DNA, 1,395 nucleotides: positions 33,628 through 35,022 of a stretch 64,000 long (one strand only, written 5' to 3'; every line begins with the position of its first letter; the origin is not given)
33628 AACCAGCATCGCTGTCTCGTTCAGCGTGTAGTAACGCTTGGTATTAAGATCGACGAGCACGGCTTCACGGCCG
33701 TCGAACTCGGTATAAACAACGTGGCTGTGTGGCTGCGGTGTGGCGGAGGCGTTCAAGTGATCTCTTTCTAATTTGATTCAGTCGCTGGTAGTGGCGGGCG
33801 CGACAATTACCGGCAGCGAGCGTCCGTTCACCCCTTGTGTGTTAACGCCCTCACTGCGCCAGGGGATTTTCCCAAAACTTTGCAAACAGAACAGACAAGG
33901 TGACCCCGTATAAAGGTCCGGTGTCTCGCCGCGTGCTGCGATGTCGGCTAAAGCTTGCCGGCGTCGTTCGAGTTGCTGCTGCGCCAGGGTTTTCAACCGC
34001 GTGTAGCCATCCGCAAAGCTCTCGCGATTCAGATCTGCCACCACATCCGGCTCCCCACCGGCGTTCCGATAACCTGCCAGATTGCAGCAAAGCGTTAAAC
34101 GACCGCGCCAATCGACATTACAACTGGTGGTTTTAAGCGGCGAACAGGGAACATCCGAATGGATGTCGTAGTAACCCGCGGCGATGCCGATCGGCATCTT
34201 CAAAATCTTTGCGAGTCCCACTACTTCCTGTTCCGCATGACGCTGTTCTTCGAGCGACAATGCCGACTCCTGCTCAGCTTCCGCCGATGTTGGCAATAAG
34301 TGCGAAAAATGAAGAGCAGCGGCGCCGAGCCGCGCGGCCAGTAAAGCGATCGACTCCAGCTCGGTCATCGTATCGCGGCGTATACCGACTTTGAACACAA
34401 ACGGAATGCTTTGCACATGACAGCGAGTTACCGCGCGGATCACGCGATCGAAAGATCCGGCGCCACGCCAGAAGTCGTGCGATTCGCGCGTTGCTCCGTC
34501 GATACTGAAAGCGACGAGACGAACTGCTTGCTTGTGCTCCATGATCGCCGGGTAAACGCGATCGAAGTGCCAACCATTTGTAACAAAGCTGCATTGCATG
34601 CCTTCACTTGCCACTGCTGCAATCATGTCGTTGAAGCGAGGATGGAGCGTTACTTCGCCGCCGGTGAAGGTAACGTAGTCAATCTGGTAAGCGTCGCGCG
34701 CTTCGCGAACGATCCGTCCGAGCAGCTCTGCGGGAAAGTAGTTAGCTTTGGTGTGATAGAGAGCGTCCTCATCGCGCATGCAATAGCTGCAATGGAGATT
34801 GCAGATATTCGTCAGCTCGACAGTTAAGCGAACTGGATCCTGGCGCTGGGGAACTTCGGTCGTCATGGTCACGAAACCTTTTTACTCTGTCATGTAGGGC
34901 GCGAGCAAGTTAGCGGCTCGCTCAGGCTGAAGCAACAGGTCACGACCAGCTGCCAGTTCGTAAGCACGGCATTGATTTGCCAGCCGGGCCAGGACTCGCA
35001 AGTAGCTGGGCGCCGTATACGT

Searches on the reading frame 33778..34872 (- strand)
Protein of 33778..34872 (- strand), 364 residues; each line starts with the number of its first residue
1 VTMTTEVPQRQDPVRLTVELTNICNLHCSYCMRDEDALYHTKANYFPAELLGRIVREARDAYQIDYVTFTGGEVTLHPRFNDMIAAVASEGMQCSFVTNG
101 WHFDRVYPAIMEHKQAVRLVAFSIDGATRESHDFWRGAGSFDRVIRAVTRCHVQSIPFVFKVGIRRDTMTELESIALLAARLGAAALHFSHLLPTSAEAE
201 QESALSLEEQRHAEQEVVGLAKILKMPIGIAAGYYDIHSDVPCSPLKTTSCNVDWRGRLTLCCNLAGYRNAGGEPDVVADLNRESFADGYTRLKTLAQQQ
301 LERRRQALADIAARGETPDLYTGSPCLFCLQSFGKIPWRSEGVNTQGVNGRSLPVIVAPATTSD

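Call 7: search_protein_families(library=pfam, proteins=[window:33778-34872:-], max_evalue=0.01)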
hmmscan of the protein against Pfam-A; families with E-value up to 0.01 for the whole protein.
window:33778-34872:- (364 aa): 2 families
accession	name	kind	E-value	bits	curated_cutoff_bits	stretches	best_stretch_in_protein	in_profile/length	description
PF04055.27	Radical_SAM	-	9.6e-24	84.9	29.5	1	18-177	1-164/166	Radical SAM superfamily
PF13353.11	Fer4_12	-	1.2e-06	29.3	22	1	22-131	13-120/137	4Fe-4S single cluster domain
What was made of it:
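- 33778..34872 (-): Radical SAM enzyme with a Cys-rich C-terminal SPASM/twitch-type domain. PF04055 1e-23 (call 7).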

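Call 8: search_protein_families(library=ncbifam, proteins=[window:33778-34872:-], max_evalue=0.01)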
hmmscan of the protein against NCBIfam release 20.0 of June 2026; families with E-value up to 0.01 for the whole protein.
window:33778-34872:- (364 aa): 65 families (the best 25 are shown)
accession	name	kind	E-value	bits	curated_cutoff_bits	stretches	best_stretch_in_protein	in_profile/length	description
TIGR04317.1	W_rSAM_matur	equivalog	1e-25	90.6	380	1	12-265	2-258/349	tungsten cofactor oxidoreductase radical SAM maturase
TIGR03962.1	mycofact_rSAM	equivalog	2.2e-21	76.4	265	1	12-206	10-199/339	mycofactocin radical SAM maturase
TIGR04250.1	SCM_rSAM_ScmE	equivalog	6.2e-20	71.4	400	1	14-235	3-224/358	SynChlorMet cassette radical SAM/SPASM protein ScmE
TIGR04251.1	SCM_rSAM_ScmF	equivalog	8.9e-19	68.1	400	1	18-199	8-189/353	SynChlorMet cassette radical SAM/SPASM protein ScmF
TIGR04545.1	rSAM_ahbD_hemeb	equivalog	1.8e-18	67.1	500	1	18-209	4-193/339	heme b synthase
TIGR04055.1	rSAM_NirJ2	equivalog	1.8e-17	63.9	500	1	20-211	6-194/326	putative heme d1 biosynthesis radical SAM protein NirJ2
TIGR02666.1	moaA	equivalog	1.1e-16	60.7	284.05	1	16-218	12-220/336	GTP 3',8-cyclase MoaA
TIGR04053.2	TIGR04053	equivalog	1.3e-15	57.6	395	1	10-214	4-207/366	TIGR04053 family radical SAM/SPASM domain-containing protein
NF038283.1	viperin_w_prok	equivalog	1.8e-15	56.9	180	1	20-131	8-121/281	viperin family antiviral radical SAM protein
NF045574.1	sacti_mat_StsB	exception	9.3e-15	54.4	625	1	20-181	102-258/466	StsB family radical SAM/SPASM domain sactipeptide maturase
NF049973.1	radical_Rv1681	equivalog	5e-14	52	380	1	10-155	68-210/326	Rv1681 family radical SAM protein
TIGR04466.1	rSAM_BlsE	equivalog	5.3e-14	52.4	400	1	18-152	7-135/327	cytosylglucuronate decarboxylase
TIGR03942.1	sulfatase_rSAM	equivalog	2.8e-13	49.7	349.45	1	22-211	9-208/363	anaerobic sulfatase maturase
TIGR02668.1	moaA_archaeal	equivalog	4.3e-13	48.9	325.25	1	16-199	12-193/303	GTP 3',8-cyclase MoaA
TIGR02495.1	NrdG2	equivalog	4.5e-13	49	131.15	1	24-185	26-183/193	anaerobic ribonucleoside-triphosphate reductase activating protein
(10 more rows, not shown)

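Call 27: search_solved_structures(query=window:33778-34872:-, max_evalue=0.001)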
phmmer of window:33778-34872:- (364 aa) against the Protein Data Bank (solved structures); distinct sequences matched with E-value up to 0.001: 5.
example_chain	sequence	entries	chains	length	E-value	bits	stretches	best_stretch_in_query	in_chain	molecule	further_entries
6efn_A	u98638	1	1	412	2.2e-11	46.6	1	13-208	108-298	Sporulation killing factor maturation protein SkfB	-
7vob_C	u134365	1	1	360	1.7e-08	37.1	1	16-160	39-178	Cytosylglucuronate decarboxylase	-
7voc_C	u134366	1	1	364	1.7e-08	37.1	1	16-160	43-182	Cytosylglucuronate decarboxylase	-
6c8v_A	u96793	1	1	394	3.2e-06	29.6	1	12-192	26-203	Coenzyme PQQ synthesis protein E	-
7wzv_A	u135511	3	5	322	0.00057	22.2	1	12-105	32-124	4Fe-4S cluster-binding domain-containing protein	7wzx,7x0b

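Call 52: find_homologous_proteins(query=window:33778-34872:-, max_evalue=1e-20)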
Query window:33778-34872:- (364 aa): 1741 proteins with E <= 1e-20 among 8000 candidates; the best 120 are listed.
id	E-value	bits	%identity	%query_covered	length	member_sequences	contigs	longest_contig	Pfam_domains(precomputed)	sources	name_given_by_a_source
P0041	7.4e-230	780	93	100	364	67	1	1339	PF04055.28,PF13353.12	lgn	-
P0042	4.2e-225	764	91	99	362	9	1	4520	PF04055.28,PF13353.12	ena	-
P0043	4.3e-222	755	90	100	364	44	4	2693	PF04055.28,PF13353.12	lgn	-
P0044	5.8e-217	738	88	100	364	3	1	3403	PF04055.28,PF13353.12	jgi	jgi:MoaA/NifB/PqqE/SkfB family radical SAM enzyme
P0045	1.7e-214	730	87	99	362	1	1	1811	PF04055.28,PF13353.12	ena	-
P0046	2.2e-213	726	86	100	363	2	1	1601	PF04055.28,PF13353.12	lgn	-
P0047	5.6e-212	721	86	100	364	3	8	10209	PF04055.28,PF13353.12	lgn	-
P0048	9.2e-211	717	86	100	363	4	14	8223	PF04055.28,PF13353.12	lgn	-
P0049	1.0e-210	717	85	100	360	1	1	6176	PF04055.28,PF13353.12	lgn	-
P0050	1.4e-210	717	85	100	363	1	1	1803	PF04055.28,PF13353.12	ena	-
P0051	1.4e-210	717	87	98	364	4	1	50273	PF04055.28,PF13353.12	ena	-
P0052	3.2e-210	715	85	100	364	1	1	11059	PF04055.28,PF13353.12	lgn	-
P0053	7.4e-209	711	84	100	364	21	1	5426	PF04055.28,PF13353.12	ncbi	-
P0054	3.9e-208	709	85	100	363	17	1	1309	PF04055.28,PF13353.12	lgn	-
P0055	2.0e-204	696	84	97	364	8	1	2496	PF04055.28,PF13353.12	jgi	jgi:MoaA/NifB/PqqE/SkfB family radical SAM enzyme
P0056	4.4e-198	676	88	91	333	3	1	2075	PF04055.28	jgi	jgi:MoaA/NifB/PqqE/SkfB family radical SAM enzyme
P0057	1.1e-195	668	80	99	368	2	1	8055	PF04055.28,PF13353.12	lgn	-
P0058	2.8e-195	666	80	99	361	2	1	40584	PF04055.28,PF13353.12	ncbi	ncbi:MAG: radical SAM protein [bacterium]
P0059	2.1e-194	663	81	98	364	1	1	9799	PF04055.28,PF13353.12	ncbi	ncbi:MAG: radical SAM protein [Acidobacteriota bacterium]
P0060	2.3e-193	660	80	97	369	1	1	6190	PF04055.28,PF13353.12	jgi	jgi:MoaA/NifB/PqqE/SkfB family radical SAM enzyme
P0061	8.6e-189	645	79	95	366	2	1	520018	PF04055.28,PF13353.12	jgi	jgi:MoaA/NifB/PqqE/SkfB family radical SAM enzyme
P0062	1.0e-187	641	76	98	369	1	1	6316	PF04055.28,PF13353.12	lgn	-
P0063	5.7e-185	632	77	96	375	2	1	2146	PF04055.28,PF13353.12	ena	-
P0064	5.9e-185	632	78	96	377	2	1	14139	PF04055.28,PF13353.12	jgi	jgi:MoaA/NifB/PqqE/SkfB family radical SAM enzyme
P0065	1.6e-182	624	76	97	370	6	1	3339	PF04055.28,PF13353.12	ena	-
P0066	2.7e-182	624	75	97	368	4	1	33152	PF04055.28,PF13353.12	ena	-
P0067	6.9e-180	616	81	90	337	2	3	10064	PF04055.28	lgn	-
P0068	1.4e-179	615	73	98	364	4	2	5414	PF04055.28,PF13353.12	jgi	jgi:MoaA/NifB/PqqE/SkfB family radical SAM enzyme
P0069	7.4e-179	612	74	98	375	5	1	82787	PF04055.28,PF13353.12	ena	-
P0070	5.1e-178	610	74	98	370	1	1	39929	PF04055.28,PF13353.12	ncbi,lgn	-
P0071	6.1e-177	606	72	99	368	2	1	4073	PF04055.28,PF13353.12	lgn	-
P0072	1.4e-174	598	74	96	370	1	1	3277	PF04055.28,PF13353.12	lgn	-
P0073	7.1e-173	593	72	95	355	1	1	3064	PF04055.28,PF13353.12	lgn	-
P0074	1.2e-166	572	76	90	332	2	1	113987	PF04055.28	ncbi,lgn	-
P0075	3.3e-165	567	68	96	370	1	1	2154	PF04055.28,PF13353.12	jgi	jgi:MoaA/NifB/PqqE/SkfB family radical SAM enzyme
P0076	3.0e-163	561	74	90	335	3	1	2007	PF04055.28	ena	-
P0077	1.2e-162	559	74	90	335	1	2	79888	PF04055.28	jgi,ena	jgi:molybdenum cofactor biosynthesis enzyme MoaA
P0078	4.9e-159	547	75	87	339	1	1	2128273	PF04055.28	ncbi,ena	-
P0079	9.7e-158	543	64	100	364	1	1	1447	PF04055.28,PF13353.12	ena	-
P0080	6.6e-157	540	67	95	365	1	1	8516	PF04055.28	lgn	-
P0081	3.5e-155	534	63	96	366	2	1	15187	PF04055.28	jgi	jgi:MoaA/NifB/PqqE/SkfB family radical SAM enzyme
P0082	7.5e-153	527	65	98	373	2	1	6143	PF04055.28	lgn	-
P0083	3.7e-152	525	65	92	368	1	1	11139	PF04055.28,PF13353.12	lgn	-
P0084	5.8e-152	524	64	96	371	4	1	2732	PF04055.28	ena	-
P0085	7.1e-152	524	63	97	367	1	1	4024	PF04055.28,PF13353.12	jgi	jgi:sulfatase maturation enzyme AslB (radical SAM superfamily)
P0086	1.1e-151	523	64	96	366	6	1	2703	PF04055.28,PF13353.12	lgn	-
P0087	4.8e-151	521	64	95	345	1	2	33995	PF04055.28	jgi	jgi:MoaA/NifB/PqqE/SkfB family radical SAM enzyme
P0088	7.3e-151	520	63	95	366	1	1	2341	PF04055.28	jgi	-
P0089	9.6e-151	520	64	96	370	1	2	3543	PF04055.28,PF13353.12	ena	-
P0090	1.1e-150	520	64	96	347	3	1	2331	PF04055.28,PF13353.12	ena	-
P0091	1.3e-150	519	64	94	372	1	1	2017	PF04055.28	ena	-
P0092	1.8e-150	519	64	95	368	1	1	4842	PF04055.28,PF13353.12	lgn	-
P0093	2.3e-150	519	65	95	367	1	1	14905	PF04055.28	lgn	-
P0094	4.1e-150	518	63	96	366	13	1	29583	PF04055.28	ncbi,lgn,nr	ncbi:MAG: radical SAM protein [Pyrinomonadaceae bacterium]|nr:radical SAM protein [Pyrinomonadaceae 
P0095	4.9e-150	518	66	95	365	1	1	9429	PF04055.28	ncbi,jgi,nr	ncbi:MAG: hypothetical protein QOF61_2116 [Acidobacteriota bacterium]|jgi:MoaA/NifB/PqqE/SkfB family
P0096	5.7e-150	517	64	94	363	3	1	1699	PF04055.28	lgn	-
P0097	6.8e-150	517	63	96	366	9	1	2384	PF04055.28,PF13353.12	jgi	jgi:MoaA/NifB/PqqE/SkfB family radical SAM enzyme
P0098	1.5e-149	516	64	96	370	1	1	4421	PF04055.28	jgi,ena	jgi:MoaA/NifB/PqqE/SkfB family radical SAM enzyme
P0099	1.8e-149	516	62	97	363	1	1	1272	PF04055.28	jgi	jgi:MoaA/NifB/PqqE/SkfB family radical SAM enzyme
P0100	2.0e-149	516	64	95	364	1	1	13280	PF04055.28,PF13353.12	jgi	jgi:MoaA/NifB/PqqE/SkfB family radical SAM enzyme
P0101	3.0e-149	515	63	96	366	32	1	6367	PF04055.28,PF13353.12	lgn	-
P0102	4.4e-149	514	62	96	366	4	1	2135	PF04055.28,PF13353.12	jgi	jgi:pyruvate-formate lyase-activating enzyme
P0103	4.7e-149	514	62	96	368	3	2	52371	PF04055.28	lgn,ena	-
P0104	7.0e-149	514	60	100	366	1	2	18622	PF04055.28,PF13353.12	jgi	jgi:MoaA/NifB/PqqE/SkfB family radical SAM enzyme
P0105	1.1e-148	513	62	96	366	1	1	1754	PF04055.28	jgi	jgi:MoaA/NifB/PqqE/SkfB family radical SAM enzyme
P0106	1.3e-148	513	63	97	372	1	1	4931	PF04055.28,PF13353.12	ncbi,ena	-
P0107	2.4e-148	512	63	98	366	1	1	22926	PF04055.28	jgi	jgi:MoaA/NifB/PqqE/SkfB family radical SAM enzyme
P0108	2.9e-148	512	63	100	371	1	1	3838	PF04055.28,PF13353.12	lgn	-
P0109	6.1e-148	511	63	95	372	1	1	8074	PF04055.28,PF13353.12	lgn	-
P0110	7.9e-148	510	61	96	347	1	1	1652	PF04055.28,PF13353.12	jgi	jgi:MoaA/NifB/PqqE/SkfB family radical SAM enzyme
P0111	1.0e-147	510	62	96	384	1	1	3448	PF04055.28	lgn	-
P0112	2.2e-147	509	61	96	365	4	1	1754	PF04055.28,PF13353.12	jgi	jgi:MoaA/NifB/PqqE/SkfB family radical SAM enzyme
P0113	3.3e-147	508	62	97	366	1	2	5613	PF04055.28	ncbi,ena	-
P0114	4.5e-147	508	62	96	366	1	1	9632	PF04055.28,PF13353.12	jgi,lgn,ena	-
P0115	6.2e-147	507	65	93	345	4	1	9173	PF04055.28,PF13353.12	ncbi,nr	ncbi:MAG: radical SAM protein [Acidobacteriota bacterium]|nr:radical SAM protein [Acidobacteriota ba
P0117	7.6e-147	507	63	96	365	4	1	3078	PF04055.28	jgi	jgi:MoaA/NifB/PqqE/SkfB family radical SAM enzyme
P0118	1.1e-146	506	63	95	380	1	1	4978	PF04055.28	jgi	jgi:MoaA/NifB/PqqE/SkfB family radical SAM enzyme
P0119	1.1e-146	506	62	96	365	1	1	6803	PF04055.28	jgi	jgi:MoaA/NifB/PqqE/SkfB family radical SAM enzyme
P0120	1.5e-146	506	64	96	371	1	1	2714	PF04055.28,PF13353.12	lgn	-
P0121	1.6e-146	506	63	96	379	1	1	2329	PF04055.28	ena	-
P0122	2.2e-146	506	62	97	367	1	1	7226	PF04055.28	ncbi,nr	ncbi:MAG TPA: radical SAM protein [Pyrinomonadaceae bacterium]|nr:radical SAM protein [Pyrinomonadac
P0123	2.2e-146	505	62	96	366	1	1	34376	PF04055.28,PF13353.12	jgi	jgi:MoaA/NifB/PqqE/SkfB family radical SAM enzyme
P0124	3.2e-146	505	63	95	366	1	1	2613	PF04055.28,PF13353.12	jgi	jgi:MoaA/NifB/PqqE/SkfB family radical SAM enzyme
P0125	3.6e-146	505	61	96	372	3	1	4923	PF04055.28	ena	-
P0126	3.7e-146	505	61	96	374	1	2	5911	PF04055.28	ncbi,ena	-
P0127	5.2e-146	504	63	94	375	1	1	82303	PF04055.28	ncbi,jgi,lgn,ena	ncbi:MAG TPA: radical SAM protein [Pyrinomonadaceae bacterium]|jgi:MoaA/NifB/PqqE/SkfB family radica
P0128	6.3e-146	504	62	95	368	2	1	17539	PF04055.28,PF13353.12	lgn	-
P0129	6.5e-146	504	62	94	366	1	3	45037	PF04055.28,PF13353.12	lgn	-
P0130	7.0e-146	504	61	96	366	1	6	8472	PF04055.28,PF13353.12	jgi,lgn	jgi:MoaA/NifB/PqqE/SkfB family radical SAM enzyme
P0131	9.7e-146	503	63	95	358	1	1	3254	PF04055.28,PF13353.12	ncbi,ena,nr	ncbi:MAG TPA: radical SAM protein [Pyrinomonadaceae bacterium]|nr:radical SAM protein [Pyrinomonadac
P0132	1.0e-145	503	63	97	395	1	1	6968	PF04055.28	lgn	-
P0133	1.4e-145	503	64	95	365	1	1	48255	PF04055.28,PF13353.12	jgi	jgi:MoaA/NifB/PqqE/SkfB family radical SAM enzyme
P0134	2.2e-145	502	62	95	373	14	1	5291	PF04055.28,PF13353.12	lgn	-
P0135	4.0e-145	501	62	95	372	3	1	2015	PF04055.28,PF13353.12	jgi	-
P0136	5.4e-145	501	61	97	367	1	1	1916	PF04055.28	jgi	jgi:MoaA/NifB/PqqE/SkfB family radical SAM enzyme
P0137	8.6e-145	500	64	94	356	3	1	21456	PF04055.28,PF13353.12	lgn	-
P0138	8.7e-145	500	60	99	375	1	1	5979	PF04055.28,PF13353.12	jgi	jgi:MoaA/NifB/PqqE/SkfB family radical SAM enzyme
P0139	9.6e-145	500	63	95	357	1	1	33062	PF04055.28,PF13353.12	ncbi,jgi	jgi:sulfatase maturation enzyme AslB (radical SAM superfamily)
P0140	1.2e-144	500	62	96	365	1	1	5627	PF04055.28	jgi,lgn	jgi:MoaA/NifB/PqqE/SkfB family radical SAM enzyme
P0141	1.3e-144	500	62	96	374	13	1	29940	PF04055.28,PF13353.12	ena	-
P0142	1.5e-144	500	63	94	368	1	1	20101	PF04055.28,PF13353.12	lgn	-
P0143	2.6e-144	499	62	94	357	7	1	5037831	PF04055.28,PF13353.12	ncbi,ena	-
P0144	3.9e-144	498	62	95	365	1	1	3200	PF04055.28,PF13353.12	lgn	-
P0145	5.1e-144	498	62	95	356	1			PF04055.28,PF13353.12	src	-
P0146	7.3e-144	497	61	99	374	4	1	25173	PF04055.28,PF13353.12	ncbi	ncbi:MAG TPA: radical SAM protein [Pyrinomonadaceae bacterium]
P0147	1.0e-143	497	62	95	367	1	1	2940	PF04055.28,PF13353.12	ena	-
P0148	1.2e-143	497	60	98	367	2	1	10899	PF04055.28,PF13353.12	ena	-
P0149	1.5e-143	496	62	96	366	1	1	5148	PF04055.28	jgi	jgi:MoaA/NifB/PqqE/SkfB family radical SAM enzyme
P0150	2.0e-143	496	63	95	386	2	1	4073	PF04055.28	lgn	-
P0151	2.8e-143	495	63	95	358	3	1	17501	PF04055.28,PF13353.12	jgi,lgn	jgi:MoaA/NifB/PqqE/SkfB family radical SAM enzyme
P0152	3.8e-143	495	60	97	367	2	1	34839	PF04055.28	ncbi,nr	ncbi:MAG TPA: radical SAM protein [Pyrinomonadaceae bacterium]|nr:radical SAM protein [Pyrinomonadac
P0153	4.2e-143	495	61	97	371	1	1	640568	PF04055.28,PF13353.12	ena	-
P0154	6.4e-143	494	61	99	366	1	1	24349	PF04055.28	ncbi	ncbi:MAG: radical SAM protein [Pyrinomonadaceae bacterium]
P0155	6.7e-143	494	61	96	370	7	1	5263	PF04055.28,PF13353.12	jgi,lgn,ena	jgi:MoaA/NifB/PqqE/SkfB family radical SAM enzyme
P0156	9.3e-143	494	62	95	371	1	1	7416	PF04055.28,PF13353.12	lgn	-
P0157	1.0e-142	493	61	96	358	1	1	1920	PF04055.28,PF13353.12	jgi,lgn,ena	-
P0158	1.3e-142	493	59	96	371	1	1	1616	PF04055.28,PF13353.12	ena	-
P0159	1.3e-142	493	60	96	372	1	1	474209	PF04055.28,PF13353.12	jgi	jgi:MoaA/NifB/PqqE/SkfB family radical SAM enzyme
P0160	3.1e-142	492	61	94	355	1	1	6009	PF04055.28,PF13353.12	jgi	jgi:MoaA/NifB/PqqE/SkfB family radical SAM enzyme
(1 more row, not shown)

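Call 80: predict_structure(alignment_id=A3)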
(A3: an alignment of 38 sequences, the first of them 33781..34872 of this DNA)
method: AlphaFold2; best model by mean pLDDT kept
length: 364 residues; sequences in the alignment: 38
mean_pLDDT: 81.9   pTM: 0.82
mean pLDDT of the five models: 81.9, 79.7, 78.7, 76.4, 74.2
residues with pLDDT >= 90: 185; 70-90: 102; 50-70: 39; < 50: 38
segments of 3 or more residues with pLDDT < 50: 1-8, 270-272, 340-356, 358-364
pLDDT, mean of each block of 10 residues (from residue 1): 42 87 66 53 88 96 93 87 97 94 95 97 92 87 96 97 87 96 92 60 77 90 90 80 84 93 71 77 96 94 92 89 87 71 35 41 32
secondary structure, 60 per line:
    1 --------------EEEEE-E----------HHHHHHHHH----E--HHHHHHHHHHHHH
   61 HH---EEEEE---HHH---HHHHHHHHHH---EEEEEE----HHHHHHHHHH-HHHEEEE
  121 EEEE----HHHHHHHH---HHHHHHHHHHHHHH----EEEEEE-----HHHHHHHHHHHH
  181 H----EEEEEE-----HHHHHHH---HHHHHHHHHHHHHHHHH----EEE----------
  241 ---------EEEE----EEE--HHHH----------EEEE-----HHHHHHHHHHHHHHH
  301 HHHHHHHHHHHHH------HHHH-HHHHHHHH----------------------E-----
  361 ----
elements in order: E15-19 H32-40 H48-62 E66-70 H80-89 E93-98 H103-112 E117-124 H129-136 H140-153 E158-163 H169-181 E186-191 H197-203 H207-223 E228-230 E250-253 E258-260 H263-266 E277-280 H286-313 H320-323 H325-332

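Call 84: fold_search(model_id=the predicted structure, library=pdb)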
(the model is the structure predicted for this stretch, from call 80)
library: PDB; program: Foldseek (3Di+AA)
matches with E <= 10: 1710; with E <= 0.001: 131
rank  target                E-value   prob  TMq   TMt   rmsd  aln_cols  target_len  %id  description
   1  8hzv_C                4.3e-13  1.00  0.56  0.44   7.0       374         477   12  The crystal structure of a Radical SAM Enzyme DesII (released 2024-07-10)
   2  8hzv_A                9.9e-13  1.00  0.58  0.46   6.6       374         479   13  The crystal structure of a Radical SAM Enzyme DesII (released 2024-07-10)
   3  8hzv_D                2.6e-12  1.00  0.50  0.40   7.1       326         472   14  The crystal structure of a Radical SAM Enzyme DesII (released 2024-07-10)
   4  5v1q_B                2.7e-12  1.00  0.62  0.52   4.0       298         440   13  Crystal structure of Streptococcus suis SuiB (released 2017-08-30)
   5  5v1t_A                2.9e-12  1.00  0.58  0.49   4.6       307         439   13  Crystal structure of Streptococcus suis SuiB bound to precursor peptide SuiA (released 2017-08-30)
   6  7vob                  7.0e-12  1.00  0.59  0.65   4.5       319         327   17  The crystal structure of a Radical SAM Enzyme BlsE involved in the Biosynthesis of Blasticidin S (released 2022-05-04)
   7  8hzv_B                7.0e-12  1.00  0.52  0.42   8.0       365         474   15  The crystal structure of a Radical SAM Enzyme DesII (released 2024-07-10)
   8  5v1s_A                7.9e-12  1.00  0.61  0.53   4.1       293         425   14  Crystal structure of Streptococcus suis SuiB bound to S-adenosylmethionine (released 2017-08-30)
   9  8hzy_A                8.4e-12  1.00  0.51  0.41   8.9       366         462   14  The crystal structure of a Radical SAM Enzyme DesII (released 2024-07-10)
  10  5v1s_B                1.1e-11  1.00  0.59  0.51   4.2       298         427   13  Crystal structure of Streptococcus suis SuiB bound to S-adenosylmethionine (released 2017-08-30)
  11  5v1q_A                1.6e-11  1.00  0.57  0.49   4.8       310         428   12  Crystal structure of Streptococcus suis SuiB (released 2017-08-30)
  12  6efn                  1.7e-11  1.00  0.53  0.51   3.7       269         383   21  Structure of a RiPP maturase, SkfB (released 2018-10-24)
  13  8hzy_B                5.3e-11  1.00  0.53  0.43   8.5       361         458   14  The crystal structure of a Radical SAM Enzyme DesII (released 2024-07-10)
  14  6q2p_B                6.4e-11  1.00  0.57  0.70   4.4       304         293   14  Crystal structure of mouse viperin bound to cytidine triphosphate and S-adenosylhomocysteine (released 2020-01-22)
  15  6q2p_A                1.2e-10  1.00  0.53  0.65   4.1       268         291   16  Crystal structure of mouse viperin bound to cytidine triphosphate and S-adenosylhomocysteine (released 2020-01-22)
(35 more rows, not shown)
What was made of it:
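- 33778..34872 (-): The AlphaFold model (pLDDT 82) matches DesII, SuiB, BlsE, SkfB, CteB, anSME and PqqE (calls 80, 84).
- Structural neighbours include the peptide cross-linkers SuiB, SkfB, CteB and PqqE (call 84).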
